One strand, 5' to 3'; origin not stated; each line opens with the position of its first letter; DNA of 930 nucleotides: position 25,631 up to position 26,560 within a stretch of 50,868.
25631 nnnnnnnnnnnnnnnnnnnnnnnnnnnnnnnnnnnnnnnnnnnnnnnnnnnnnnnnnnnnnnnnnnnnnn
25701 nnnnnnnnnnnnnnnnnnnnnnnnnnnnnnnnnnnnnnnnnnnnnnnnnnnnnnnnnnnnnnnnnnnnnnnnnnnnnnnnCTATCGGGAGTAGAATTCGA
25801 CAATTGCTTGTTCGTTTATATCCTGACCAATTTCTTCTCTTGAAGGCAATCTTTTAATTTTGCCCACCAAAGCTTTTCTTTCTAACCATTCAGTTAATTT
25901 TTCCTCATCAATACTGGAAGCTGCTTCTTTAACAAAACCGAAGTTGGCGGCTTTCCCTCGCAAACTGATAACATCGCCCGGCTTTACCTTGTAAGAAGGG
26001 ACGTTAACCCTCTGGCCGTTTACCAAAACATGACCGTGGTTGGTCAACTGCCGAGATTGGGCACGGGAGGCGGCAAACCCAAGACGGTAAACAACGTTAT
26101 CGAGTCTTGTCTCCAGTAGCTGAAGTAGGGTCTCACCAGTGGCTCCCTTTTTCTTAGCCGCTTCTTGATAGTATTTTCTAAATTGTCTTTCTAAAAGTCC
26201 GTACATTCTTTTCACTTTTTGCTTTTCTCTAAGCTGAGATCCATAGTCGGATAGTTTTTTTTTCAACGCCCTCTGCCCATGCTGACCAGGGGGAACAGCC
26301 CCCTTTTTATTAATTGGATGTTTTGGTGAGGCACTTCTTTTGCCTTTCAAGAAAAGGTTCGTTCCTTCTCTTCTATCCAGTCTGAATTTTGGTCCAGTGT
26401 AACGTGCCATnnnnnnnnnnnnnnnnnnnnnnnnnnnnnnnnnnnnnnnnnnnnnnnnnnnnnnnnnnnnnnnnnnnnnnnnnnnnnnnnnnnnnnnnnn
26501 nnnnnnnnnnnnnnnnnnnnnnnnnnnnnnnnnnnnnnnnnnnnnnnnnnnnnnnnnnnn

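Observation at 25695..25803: rpsD ends in a hairpin mosaic that encodes Y-S-R-stop three times with different codons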

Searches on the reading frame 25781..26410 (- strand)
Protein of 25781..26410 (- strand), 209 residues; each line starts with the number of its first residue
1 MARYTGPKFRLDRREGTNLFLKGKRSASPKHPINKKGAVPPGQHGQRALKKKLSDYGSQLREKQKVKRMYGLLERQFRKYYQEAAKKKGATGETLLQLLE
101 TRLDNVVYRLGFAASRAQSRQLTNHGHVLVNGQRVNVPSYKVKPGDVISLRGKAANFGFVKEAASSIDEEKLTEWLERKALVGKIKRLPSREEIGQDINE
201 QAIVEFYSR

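Call 11: find_related_loci(query=window:25781-26410:-, collection=genome_contigs, flank=3000)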
Query window:25781-26410:- (209 aa) in genome_contigs; peptide patterns used: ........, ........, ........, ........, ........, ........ (x = any residue, [..] = any of these).
600 stretches matched a pattern (row limit reached: there are more); 588 encode a relative of the query (tblastn E <= 1e-3); the best 80 are kept; 80 distinct loci.
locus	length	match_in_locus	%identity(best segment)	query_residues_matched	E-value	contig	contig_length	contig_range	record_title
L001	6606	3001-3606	59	1-209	4e-78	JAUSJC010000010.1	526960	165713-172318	MAG: Candidatus Curtissbacteria bacterium isolate E14_metabat.bin.284 E14_k141_194071, whole genome shotgun sequence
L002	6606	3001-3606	57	1-209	3e-75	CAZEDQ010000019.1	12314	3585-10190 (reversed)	MAG TPA_asm: uncultured Gammaproteobacteria bacterium isolate SRP050083_co7_608 genome assembly, contig: NODE_4404_lengt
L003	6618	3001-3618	58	1-209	3e-72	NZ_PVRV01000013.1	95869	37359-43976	Phytohalomonas tamaricis strain R4HLG17 NODE_13, whole genome shotgun sequence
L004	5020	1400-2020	55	1-209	2e-72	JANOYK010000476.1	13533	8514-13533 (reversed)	MAG: Burkholderiales bacterium isolate VAR_83_metabat_129 VAR_83_k141_385870, whole genome shotgun sequence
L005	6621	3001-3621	56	1-209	1e-70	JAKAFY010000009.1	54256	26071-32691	MAG: bacterium isolate WY2.bin139 NODE_753_length_54256_cov_2.053871, whole genome shotgun sequence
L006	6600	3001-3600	56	1-209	2e-69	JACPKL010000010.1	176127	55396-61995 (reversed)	MAG: Candidatus Daviesbacteria bacterium isolate NC_groundwater_493_Ag_S-0.1um_36_17 S35_SO-1_scaffold_425031, whole gen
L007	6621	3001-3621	51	1-209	3e-68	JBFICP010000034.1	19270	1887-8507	MAG: Gammaproteobacteria bacterium isolate Mix_sand11.2021.09.D.12 k141_2260990_length_19270_cov_20.2958, whole genome s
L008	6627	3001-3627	54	1-209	2e-68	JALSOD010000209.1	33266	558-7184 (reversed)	MAG: candidate division WOR-3 bacterium isolate 356-284_metabat1_scaf2bin.094 356-284_scaffold_435_c1, whole genome shot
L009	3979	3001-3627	55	1-209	3e-68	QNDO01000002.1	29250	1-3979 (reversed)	MAG: Candidatus Hydrothermota bacterium isolate B29_G16 B29_Guay16_scaffold_00540, whole genome shotgun sequence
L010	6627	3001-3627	52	1-209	6e-68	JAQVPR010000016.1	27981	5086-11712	MAG: Candidatus Cloacimonadota bacterium isolate STF1_208 NODE_3743_length_27981_cov_4.591728_Sandtown_F1, whole genome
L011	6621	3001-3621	55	1-209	1e-67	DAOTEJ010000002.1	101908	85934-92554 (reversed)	MAG TPA_asm: Burkholderiaceae bacterium isolate AMR_MDS_3132 NODE_190_length_101908_cov_22.729601, whole genome shotgun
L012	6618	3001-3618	53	1-209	2e-67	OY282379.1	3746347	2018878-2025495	MAG: uncultured Pseudomonadales bacterium genome assembly, chromosome: 1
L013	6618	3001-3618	53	1-209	1e-67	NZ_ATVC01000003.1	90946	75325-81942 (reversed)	Aquaspirillum serpens DSM 68 G465DRAFT_scaffold00003.3_C, whole genome shotgun sequence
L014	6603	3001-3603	54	1-209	2e-66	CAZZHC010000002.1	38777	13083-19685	MAG TPA_asm: uncultured Gammaproteobacteria bacterium isolate SRP269290_co4_53 genome assembly, contig: NODE_407_length_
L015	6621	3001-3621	50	1-209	1e-65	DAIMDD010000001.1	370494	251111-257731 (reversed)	MAG TPA_asm: Burkholderiaceae bacterium isolate CTOTU22490 NODE_1_length_370494_cov_10.312734, whole genome shotgun sequ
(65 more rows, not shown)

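Call 12: find_encoding_contigs(protein=window:25781-26410:-, flank=3000, max_places=10)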
Protein window:25781-26410:- (209 aa): 4 contigs read that carry it; 2 places shown.
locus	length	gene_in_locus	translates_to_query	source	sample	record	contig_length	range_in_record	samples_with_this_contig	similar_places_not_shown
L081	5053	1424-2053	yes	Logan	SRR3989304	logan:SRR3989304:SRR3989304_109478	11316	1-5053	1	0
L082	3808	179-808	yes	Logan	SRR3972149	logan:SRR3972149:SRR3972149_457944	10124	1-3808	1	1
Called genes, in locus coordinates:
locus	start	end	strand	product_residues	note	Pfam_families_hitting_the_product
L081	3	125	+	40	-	?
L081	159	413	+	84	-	PF01176:eIF-1a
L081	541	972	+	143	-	PF00416:Ribosomal_S13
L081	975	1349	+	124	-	PF00411:Ribosomal_S11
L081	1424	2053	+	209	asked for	PF00163:Ribosomal_S4, PF01479:S4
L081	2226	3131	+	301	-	PF01193:RNA_pol_L, PF01000:RNA_pol_A_bac, PF03118:RNA_pol_A_CTD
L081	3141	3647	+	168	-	PF01196:Ribosomal_L17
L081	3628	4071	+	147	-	PF00572:Ribosomal_L13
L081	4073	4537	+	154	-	PF00380:Ribosomal_S9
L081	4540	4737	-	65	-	-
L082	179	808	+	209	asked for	PF00163:Ribosomal_S4, PF01479:S4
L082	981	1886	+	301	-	PF01193:RNA_pol_L, PF01000:RNA_pol_A_bac, PF03118:RNA_pol_A_CTD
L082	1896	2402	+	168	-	PF01196:Ribosomal_L17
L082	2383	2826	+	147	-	PF00572:Ribosomal_L13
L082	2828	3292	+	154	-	PF00380:Ribosomal_S9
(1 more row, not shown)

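Call 15: find_related_loci(query=window:25781-26410:-, collection=metagenome_contigs, flank=2000)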
Query window:25781-26410:- (209 aa) in metagenome_contigs; peptide patterns used: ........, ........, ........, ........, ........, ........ (x = any residue, [..] = any of these).
600 stretches matched a pattern (row limit reached: there are more); 570 encode a relative of the query (tblastn E <= 1e-3); the best 80 are kept; 80 distinct loci.
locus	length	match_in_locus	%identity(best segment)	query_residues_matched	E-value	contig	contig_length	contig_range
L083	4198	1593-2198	58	1-209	2e-77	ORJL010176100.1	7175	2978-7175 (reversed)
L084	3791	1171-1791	57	1-209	5e-76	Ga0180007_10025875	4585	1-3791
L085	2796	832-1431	57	1-209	4e-74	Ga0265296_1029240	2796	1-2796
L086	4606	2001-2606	56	1-209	2e-72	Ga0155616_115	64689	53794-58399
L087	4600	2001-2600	56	1-209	4e-71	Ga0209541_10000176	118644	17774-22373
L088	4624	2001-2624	55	1-209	5e-70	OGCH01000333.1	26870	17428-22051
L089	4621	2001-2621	55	1-209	1e-68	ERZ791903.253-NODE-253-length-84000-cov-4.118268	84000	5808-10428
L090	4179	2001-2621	55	1-209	1e-68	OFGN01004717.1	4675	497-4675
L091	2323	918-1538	55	1-209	7e-70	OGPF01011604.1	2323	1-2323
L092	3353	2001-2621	51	1-209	2e-68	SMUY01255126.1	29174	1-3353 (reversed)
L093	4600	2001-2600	56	1-209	7e-68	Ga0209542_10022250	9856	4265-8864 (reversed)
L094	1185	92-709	55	1-209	2e-72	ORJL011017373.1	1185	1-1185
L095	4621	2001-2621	55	1-209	6e-68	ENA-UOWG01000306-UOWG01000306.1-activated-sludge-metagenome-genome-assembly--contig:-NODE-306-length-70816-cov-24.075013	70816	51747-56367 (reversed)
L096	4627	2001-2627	57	1-209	2e-67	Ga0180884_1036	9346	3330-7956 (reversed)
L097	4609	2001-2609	52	1-209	3e-67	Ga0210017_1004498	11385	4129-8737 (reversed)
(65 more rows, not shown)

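Call 16: find_homologous_proteins(query=window:25781-26410:-, max_evalue=1e-40)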
Query window:25781-26410:- (209 aa): 7852 proteins with E <= 1e-40 among 8000 candidates; the best 120 are listed.
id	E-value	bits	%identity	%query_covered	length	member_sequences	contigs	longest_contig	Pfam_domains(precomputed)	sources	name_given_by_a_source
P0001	2.0e-116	405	100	90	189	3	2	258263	PF00163.25,PF01479.31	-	-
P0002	3.3e-110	385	83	100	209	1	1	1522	PF00163.25,PF01479.31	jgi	jgi:small subunit ribosomal protein S4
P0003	7.1e-109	380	82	100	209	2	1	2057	PF00163.25,PF01479.31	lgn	-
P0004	3.5e-108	378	81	100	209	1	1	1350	PF00163.25,PF01479.31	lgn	-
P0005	1.1e-107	376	80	100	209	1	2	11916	PF00163.25,PF01479.31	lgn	-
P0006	3.6e-107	375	81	100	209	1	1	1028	PF22421.2,PF00163.25,PF01479.31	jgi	jgi:small subunit ribosomal protein S4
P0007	1.0e-106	373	81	100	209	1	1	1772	PF00163.25,PF01479.31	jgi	-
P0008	5.2e-106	371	80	100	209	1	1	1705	PF00163.25,PF01479.31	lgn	-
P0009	8.6e-105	367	80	100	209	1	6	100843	PF00163.25,PF01479.31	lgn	-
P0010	2.8e-104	365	80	100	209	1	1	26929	PF00163.25,PF01479.31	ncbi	-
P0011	3.1e-104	365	80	100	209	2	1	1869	PF00163.25,PF01479.31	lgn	-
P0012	4.1e-104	365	79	100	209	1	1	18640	PF00163.25,PF01479.31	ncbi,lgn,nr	ncbi:MAG TPA: 30S ribosomal protein S4 [Candidatus Saccharimonadales bacterium]|nr:30S ribosomal pro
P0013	1.0e-103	363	78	100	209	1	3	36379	PF00163.25,PF01479.31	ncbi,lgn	-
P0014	9.4e-103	360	78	100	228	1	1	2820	PF00163.25,PF01479.31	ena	-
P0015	2.7e-102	359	78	100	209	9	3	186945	PF00163.25,PF01479.31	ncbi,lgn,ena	-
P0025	6.8e-100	351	78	100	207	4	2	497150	PF00163.25,PF01479.31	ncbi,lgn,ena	-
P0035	2.5e-95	336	74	100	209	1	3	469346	PF00163.25,PF01479.31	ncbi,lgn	ncbi:MAG: 30S ribosomal protein S4 [Candidatus Woykebacteria bacterium]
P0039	6.2e-95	335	75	100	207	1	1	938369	PF00163.25,PF01479.31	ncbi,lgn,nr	ncbi:MAG: 30S ribosomal protein S4 [bacterium]|nr:30S ribosomal protein S4 [bacterium]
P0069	2.5e-85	303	66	100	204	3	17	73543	PF22421.2,PF00163.25,PF01479.31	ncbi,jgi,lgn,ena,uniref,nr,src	ncbi:MAG: 30S ribosomal protein S4 [Candidatus Woykebacteria bacterium RIFCSPHIGHO2_12_FULL_43_10]|u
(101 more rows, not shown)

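Call 19: find_encoding_contigs(protein=P0002, flank=2500, max_places=3)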
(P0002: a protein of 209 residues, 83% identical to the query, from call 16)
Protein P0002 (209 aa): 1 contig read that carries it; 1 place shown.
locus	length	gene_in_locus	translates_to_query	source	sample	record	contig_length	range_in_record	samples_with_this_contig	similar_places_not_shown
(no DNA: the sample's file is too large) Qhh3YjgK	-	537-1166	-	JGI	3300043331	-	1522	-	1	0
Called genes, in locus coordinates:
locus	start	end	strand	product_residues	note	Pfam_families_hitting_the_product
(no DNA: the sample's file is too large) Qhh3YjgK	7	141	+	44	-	-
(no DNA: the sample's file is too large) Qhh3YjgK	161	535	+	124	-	PF00411:Ribosomal_S11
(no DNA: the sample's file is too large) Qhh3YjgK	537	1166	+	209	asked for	PF00163:Ribosomal_S4, PF01479:S4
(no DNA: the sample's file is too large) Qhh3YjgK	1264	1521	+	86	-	?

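Call 20: find_encoding_contigs(protein=P0003, flank=2500, max_places=3)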
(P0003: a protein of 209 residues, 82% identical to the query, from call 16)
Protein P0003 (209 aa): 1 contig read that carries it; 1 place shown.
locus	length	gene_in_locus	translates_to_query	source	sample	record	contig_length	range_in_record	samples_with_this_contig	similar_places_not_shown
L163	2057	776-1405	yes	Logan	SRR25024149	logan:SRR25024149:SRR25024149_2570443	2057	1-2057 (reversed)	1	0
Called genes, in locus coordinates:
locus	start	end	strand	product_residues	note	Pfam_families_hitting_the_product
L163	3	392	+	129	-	?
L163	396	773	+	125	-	PF00411:Ribosomal_S11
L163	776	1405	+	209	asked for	PF00163:Ribosomal_S4, PF01479:S4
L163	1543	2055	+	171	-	?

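Call 21: find_encoding_contigs(protein=P0005, flank=2500, max_places=3)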
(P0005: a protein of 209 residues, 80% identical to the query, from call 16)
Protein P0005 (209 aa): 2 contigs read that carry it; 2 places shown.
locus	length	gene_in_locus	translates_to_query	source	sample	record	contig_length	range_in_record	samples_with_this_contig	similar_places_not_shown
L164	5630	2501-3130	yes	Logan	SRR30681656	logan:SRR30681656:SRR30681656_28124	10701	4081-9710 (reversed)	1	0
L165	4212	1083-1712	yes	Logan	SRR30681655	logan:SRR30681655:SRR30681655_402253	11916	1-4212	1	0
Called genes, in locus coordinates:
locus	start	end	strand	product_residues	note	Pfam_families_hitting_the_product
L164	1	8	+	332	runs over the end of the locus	?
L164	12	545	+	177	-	PF00406:ADK, PF02223:Thymidylate_kin (faint), PF13189:Cytidylate_kin2 (weak), PF13207:AAA_17, PF13238:AAA_18, PF13671:AAA_33 (faint)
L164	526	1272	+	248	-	PF00557:Peptidase_M24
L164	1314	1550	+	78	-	PF01176:eIF-1a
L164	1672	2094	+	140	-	PF00416:Ribosomal_S13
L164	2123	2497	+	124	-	PF00411:Ribosomal_S11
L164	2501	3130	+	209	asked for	PF00163:Ribosomal_S4, PF01479:S4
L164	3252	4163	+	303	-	PF01193:RNA_pol_L, PF01000:RNA_pol_A_bac, PF03118:RNA_pol_A_CTD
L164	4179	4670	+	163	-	PF01196:Ribosomal_L17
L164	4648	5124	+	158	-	PF00572:Ribosomal_L13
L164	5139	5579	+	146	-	PF00380:Ribosomal_S9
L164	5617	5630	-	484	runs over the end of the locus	-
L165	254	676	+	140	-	PF00416:Ribosomal_S13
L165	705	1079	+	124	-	PF00411:Ribosomal_S11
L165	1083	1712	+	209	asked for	PF00163:Ribosomal_S4, PF01479:S4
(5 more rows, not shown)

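Call 22: find_encoding_contigs(protein=P0009, flank=2500, max_places=3)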
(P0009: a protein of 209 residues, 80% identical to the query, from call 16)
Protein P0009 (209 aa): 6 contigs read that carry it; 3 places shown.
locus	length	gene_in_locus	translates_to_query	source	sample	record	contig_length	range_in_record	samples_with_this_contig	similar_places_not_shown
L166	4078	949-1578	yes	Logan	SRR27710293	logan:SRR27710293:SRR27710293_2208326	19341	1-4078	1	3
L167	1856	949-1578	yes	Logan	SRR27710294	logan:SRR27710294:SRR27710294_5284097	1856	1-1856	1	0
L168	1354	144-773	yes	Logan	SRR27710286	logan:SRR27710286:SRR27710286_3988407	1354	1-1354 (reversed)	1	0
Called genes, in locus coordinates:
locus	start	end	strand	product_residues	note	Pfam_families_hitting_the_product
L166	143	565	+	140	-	PF00416:Ribosomal_S13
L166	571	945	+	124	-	PF00411:Ribosomal_S11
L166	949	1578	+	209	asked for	PF00163:Ribosomal_S4, PF01479:S4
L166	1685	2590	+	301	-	PF01193:RNA_pol_L, PF01000:RNA_pol_A_bac, PF14520:HHH_5 (faint), PF03118:RNA_pol_A_CTD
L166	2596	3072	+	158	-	PF01196:Ribosomal_L17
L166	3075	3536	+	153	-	PF00572:Ribosomal_L13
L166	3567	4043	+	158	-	PF00380:Ribosomal_S9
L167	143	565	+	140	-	PF00416:Ribosomal_S13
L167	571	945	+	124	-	PF00411:Ribosomal_S11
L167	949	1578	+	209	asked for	PF00163:Ribosomal_S4, PF01479:S4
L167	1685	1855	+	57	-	?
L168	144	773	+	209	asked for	PF00163:Ribosomal_S4, PF01479:S4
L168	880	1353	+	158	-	?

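Call 25: find_encoding_contigs(protein=P0010, flank=2500, max_places=2)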
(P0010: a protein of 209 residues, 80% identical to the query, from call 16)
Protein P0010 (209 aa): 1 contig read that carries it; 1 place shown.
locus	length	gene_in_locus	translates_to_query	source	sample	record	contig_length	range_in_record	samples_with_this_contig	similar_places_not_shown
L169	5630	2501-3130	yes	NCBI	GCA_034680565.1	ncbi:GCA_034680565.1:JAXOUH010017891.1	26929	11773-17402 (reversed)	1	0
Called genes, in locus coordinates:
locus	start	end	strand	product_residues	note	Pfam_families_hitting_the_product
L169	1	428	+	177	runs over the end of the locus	PF00406:ADK, PF13207:AAA_17, PF13238:AAA_18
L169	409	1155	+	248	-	PF00557:Peptidase_M24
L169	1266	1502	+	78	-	PF01176:eIF-1a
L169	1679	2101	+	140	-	PF00416:Ribosomal_S13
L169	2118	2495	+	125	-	PF00411:Ribosomal_S11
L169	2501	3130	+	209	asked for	PF00163:Ribosomal_S4, PF01479:S4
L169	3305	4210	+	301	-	PF01193:RNA_pol_L, PF01000:RNA_pol_A_bac, PF03118:RNA_pol_A_CTD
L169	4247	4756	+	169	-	PF01196:Ribosomal_L17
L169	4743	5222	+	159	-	PF00572:Ribosomal_L13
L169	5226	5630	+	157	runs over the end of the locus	PF00380:Ribosomal_S9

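Call 26: find_encoding_contigs(protein=P0013, flank=2500, max_places=2)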
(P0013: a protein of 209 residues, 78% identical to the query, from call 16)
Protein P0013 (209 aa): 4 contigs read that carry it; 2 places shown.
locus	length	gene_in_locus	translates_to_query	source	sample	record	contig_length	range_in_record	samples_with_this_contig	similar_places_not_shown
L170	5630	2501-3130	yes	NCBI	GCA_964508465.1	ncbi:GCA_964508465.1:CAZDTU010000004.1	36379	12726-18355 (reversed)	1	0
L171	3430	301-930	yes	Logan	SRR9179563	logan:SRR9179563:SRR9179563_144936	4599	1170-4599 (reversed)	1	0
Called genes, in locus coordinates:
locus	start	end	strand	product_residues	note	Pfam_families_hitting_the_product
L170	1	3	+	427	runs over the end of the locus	PF00344:SecY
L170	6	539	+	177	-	PF00406:ADK, PF02223:Thymidylate_kin (faint), PF13207:AAA_17, PF13238:AAA_18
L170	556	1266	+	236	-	PF00557:Peptidase_M24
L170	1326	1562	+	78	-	PF01176:eIF-1a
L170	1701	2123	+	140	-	PF00416:Ribosomal_S13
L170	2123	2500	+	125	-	PF00411:Ribosomal_S11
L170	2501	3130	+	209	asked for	PF00163:Ribosomal_S4, PF01479:S4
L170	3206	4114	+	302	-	PF01193:RNA_pol_L, PF01000:RNA_pol_A_bac, PF03118:RNA_pol_A_CTD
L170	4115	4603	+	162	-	PF01196:Ribosomal_L17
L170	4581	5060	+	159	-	PF00572:Ribosomal_L13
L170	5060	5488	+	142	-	PF00380:Ribosomal_S9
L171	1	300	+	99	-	?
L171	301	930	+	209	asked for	PF00163:Ribosomal_S4, PF01479:S4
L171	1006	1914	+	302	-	PF01193:RNA_pol_L, PF01000:RNA_pol_A_bac, PF03118:RNA_pol_A_CTD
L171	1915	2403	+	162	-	PF01196:Ribosomal_L17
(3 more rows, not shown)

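Call 27: find_encoding_contigs(protein=P0015, flank=2500, max_places=2)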
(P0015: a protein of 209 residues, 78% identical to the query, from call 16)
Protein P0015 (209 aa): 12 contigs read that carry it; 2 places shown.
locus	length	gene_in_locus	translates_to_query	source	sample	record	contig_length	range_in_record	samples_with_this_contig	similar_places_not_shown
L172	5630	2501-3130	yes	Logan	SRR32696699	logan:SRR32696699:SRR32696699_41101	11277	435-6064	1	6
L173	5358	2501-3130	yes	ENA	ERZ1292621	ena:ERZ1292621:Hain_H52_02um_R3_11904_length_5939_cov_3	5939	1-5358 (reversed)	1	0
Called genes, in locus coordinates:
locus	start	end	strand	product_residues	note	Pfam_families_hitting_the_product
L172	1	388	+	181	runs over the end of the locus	PF00406:ADK, PF02223:Thymidylate_kin (faint), PF13207:AAA_17, PF13238:AAA_18 (weak), PF13671:AAA_33 (faint)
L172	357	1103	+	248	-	PF00557:Peptidase_M24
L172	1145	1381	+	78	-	PF01176:eIF-1a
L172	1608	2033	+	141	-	PF00416:Ribosomal_S13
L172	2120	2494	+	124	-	PF00411:Ribosomal_S11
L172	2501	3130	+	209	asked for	PF00163:Ribosomal_S4, PF01479:S4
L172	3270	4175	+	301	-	PF01193:RNA_pol_L, PF01000:RNA_pol_A_bac, PF03118:RNA_pol_A_CTD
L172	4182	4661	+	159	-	PF01196:Ribosomal_L17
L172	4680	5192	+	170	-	PF00572:Ribosomal_L13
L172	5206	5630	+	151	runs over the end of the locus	PF00380:Ribosomal_S9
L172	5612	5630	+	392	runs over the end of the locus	PF04188:Mannosyl_trans2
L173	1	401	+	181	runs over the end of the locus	PF00406:ADK, PF02223:Thymidylate_kin (faint), PF13207:AAA_17, PF13238:AAA_18 (weak), PF13671:AAA_33 (faint)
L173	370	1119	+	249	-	-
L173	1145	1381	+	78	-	PF01176:eIF-1a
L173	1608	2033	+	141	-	PF00416:Ribosomal_S13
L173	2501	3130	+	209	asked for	PF00163:Ribosomal_S4, PF01479:S4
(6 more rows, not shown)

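Call 28: find_encoding_contigs(protein=P0025, flank=2500, max_places=2)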
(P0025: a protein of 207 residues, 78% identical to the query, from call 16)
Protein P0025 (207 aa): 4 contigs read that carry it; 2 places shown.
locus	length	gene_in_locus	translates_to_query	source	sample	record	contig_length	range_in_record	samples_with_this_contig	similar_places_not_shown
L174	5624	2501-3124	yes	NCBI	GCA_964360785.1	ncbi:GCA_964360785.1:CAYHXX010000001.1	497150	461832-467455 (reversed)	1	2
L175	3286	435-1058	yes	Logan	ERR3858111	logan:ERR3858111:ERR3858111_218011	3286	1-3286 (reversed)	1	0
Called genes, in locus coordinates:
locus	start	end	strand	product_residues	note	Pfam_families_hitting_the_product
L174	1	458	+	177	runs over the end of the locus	PF00406:ADK, PF02223:Thymidylate_kin (faint), PF13207:AAA_17, PF13238:AAA_18, PF13671:AAA_33 (faint)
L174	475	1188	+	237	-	PF00557:Peptidase_M24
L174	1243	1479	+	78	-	PF01176:eIF-1a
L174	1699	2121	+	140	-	PF00416:Ribosomal_S13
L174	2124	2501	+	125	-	PF00411:Ribosomal_S11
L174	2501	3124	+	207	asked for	PF00163:Ribosomal_S4, PF01479:S4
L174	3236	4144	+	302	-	PF01193:RNA_pol_L, PF01000:RNA_pol_A_bac, PF03118:RNA_pol_A_CTD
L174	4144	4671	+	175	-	PF01196:Ribosomal_L17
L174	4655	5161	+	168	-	PF00572:Ribosomal_L13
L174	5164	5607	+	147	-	PF00380:Ribosomal_S9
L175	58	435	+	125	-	PF00411:Ribosomal_S11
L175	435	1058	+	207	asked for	PF00163:Ribosomal_S4, PF01479:S4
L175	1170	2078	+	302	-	PF01193:RNA_pol_L, PF01000:RNA_pol_A_bac, PF03118:RNA_pol_A_CTD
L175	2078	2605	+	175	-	PF01196:Ribosomal_L17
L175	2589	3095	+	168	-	PF00572:Ribosomal_L13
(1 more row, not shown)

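Call 29: find_encoding_contigs(protein=P0035, flank=2500, max_places=2)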
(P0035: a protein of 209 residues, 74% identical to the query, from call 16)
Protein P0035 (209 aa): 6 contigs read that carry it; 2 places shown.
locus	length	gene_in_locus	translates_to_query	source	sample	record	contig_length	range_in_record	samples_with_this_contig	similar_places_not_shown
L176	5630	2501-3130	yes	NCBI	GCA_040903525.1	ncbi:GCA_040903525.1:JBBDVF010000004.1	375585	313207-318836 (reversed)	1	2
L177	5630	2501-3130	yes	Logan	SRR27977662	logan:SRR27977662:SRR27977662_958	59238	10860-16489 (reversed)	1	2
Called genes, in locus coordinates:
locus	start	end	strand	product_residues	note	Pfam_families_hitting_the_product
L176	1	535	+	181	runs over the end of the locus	PF00406:ADK, PF13207:AAA_17, PF13238:AAA_18, PF01202:SKI (weak)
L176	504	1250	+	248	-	PF00557:Peptidase_M24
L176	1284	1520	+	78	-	PF01176:eIF-1a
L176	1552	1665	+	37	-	PF00444:Ribosomal_L36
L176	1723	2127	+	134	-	PF00416:Ribosomal_S13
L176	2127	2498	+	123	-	PF00411:Ribosomal_S11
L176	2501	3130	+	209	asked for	PF00163:Ribosomal_S4, PF01479:S4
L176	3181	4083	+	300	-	PF01193:RNA_pol_L, PF01000:RNA_pol_A_bac, PF03118:RNA_pol_A_CTD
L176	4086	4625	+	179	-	PF01196:Ribosomal_L17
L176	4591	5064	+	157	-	PF00572:Ribosomal_L13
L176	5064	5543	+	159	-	PF00380:Ribosomal_S9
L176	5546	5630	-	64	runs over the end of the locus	-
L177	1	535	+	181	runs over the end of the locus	PF00406:ADK, PF13207:AAA_17, PF13238:AAA_18, PF01202:SKI (weak)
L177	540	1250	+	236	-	PF00557:Peptidase_M24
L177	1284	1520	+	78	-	PF01176:eIF-1a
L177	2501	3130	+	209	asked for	PF00163:Ribosomal_S4, PF01479:S4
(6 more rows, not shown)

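Call 42: find_encoding_contigs(protein=P0039, flank=2500, max_places=2)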
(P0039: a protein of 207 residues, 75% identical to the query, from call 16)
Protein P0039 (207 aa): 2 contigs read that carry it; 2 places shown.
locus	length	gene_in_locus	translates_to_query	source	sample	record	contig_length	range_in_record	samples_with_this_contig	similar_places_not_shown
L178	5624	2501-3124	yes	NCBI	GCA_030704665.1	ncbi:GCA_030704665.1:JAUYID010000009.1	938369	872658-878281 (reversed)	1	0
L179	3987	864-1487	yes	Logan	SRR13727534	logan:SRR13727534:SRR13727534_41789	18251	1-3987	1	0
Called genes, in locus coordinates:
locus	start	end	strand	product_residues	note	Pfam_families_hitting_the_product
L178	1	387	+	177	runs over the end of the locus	PF00406:ADK, PF02223:Thymidylate_kin (faint), PF13207:AAA_17, PF13238:AAA_18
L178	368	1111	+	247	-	PF00557:Peptidase_M24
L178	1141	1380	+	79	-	PF01176:eIF-1a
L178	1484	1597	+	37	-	PF00444:Ribosomal_L36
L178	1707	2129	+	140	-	PF00416:Ribosomal_S13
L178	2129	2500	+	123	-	PF00411:Ribosomal_S11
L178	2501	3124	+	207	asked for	PF00163:Ribosomal_S4, PF01479:S4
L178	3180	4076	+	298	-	PF01193:RNA_pol_L, PF01000:RNA_pol_A_bac, PF03118:RNA_pol_A_CTD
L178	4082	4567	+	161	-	PF01196:Ribosomal_L17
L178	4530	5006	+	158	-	PF00572:Ribosomal_L13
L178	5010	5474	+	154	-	PF00380:Ribosomal_S9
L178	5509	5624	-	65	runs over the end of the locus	-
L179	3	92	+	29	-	?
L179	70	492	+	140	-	PF00416:Ribosomal_S13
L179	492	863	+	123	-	PF00411:Ribosomal_S11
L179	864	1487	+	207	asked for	PF00163:Ribosomal_S4, PF01479:S4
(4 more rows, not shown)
